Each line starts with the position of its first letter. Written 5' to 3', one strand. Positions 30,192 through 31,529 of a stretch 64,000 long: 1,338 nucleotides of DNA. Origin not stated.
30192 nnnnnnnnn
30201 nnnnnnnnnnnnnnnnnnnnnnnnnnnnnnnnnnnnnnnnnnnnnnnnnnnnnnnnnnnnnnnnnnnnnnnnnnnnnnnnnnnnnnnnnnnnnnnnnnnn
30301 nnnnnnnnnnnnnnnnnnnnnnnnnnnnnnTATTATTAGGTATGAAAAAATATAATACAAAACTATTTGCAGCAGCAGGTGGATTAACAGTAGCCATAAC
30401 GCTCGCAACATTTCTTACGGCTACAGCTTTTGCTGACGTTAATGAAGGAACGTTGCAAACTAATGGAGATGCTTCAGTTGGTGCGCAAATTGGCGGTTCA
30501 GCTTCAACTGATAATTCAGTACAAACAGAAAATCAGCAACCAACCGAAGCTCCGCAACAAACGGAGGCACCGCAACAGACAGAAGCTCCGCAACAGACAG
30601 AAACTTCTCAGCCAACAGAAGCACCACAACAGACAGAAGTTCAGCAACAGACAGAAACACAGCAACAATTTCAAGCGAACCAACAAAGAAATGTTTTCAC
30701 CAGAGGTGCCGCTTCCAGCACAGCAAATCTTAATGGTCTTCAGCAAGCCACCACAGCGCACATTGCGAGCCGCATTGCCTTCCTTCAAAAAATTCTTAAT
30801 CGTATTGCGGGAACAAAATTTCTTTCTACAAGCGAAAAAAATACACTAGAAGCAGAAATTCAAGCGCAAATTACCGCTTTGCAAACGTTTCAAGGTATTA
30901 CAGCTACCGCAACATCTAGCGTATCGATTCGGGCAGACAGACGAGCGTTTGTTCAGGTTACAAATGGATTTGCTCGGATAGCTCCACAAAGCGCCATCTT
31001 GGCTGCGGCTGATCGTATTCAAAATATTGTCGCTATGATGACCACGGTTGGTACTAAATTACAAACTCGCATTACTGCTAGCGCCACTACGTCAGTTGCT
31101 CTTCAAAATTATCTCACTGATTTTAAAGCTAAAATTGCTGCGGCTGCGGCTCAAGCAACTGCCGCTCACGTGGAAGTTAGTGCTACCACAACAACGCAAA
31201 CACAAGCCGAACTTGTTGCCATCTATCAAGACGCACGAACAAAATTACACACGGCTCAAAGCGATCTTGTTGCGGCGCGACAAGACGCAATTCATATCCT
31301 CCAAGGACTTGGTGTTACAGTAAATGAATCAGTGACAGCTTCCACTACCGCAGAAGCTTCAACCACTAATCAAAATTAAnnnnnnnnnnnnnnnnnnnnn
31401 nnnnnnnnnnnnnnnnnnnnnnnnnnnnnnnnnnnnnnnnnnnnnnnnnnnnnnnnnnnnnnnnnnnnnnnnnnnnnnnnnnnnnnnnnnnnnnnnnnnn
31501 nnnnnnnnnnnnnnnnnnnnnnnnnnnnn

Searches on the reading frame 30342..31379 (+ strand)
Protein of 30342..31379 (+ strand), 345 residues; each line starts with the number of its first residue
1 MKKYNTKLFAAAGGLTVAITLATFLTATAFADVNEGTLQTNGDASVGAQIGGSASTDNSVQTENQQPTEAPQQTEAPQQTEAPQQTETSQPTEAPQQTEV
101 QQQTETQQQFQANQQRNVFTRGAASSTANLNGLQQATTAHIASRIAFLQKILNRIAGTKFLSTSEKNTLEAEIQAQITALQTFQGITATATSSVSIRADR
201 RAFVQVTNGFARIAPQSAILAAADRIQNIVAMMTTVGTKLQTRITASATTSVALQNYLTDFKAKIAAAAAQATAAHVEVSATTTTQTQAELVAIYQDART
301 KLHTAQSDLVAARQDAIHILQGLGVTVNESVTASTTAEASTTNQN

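Call 3: search_protein_families(library=pfam, proteins=[window:30342-31379:+], max_evalue=0.01)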
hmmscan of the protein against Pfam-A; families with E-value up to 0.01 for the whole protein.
window:30342-31379:+ (345 aa): 0 families

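Call 4: search_protein_families(library=ncbifam, proteins=[window:30342-31379:+], max_evalue=0.01)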
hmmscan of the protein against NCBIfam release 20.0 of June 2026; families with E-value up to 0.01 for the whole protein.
window:30342-31379:+ (345 aa): 1 family
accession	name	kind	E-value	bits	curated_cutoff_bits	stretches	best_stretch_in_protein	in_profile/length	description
NF041272.1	Chtaxis_ChePep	equivalog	0.0039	16.1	650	1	61-114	203-256/530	chemotaxis regulatory protein ChePep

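Call 58: search_protein_families(library=pfam, proteins=[window:30342-31379:+], max_evalue=1)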
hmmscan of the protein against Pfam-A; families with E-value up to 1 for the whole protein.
window:30342-31379:+ (345 aa): 0 families

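Call 83: search_protein_families(library=padloc, proteins=[window:30342-31379:+], max_evalue=0.001)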
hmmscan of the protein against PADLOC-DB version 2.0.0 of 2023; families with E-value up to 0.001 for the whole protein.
window:30342-31379:+ (345 aa): 0 families
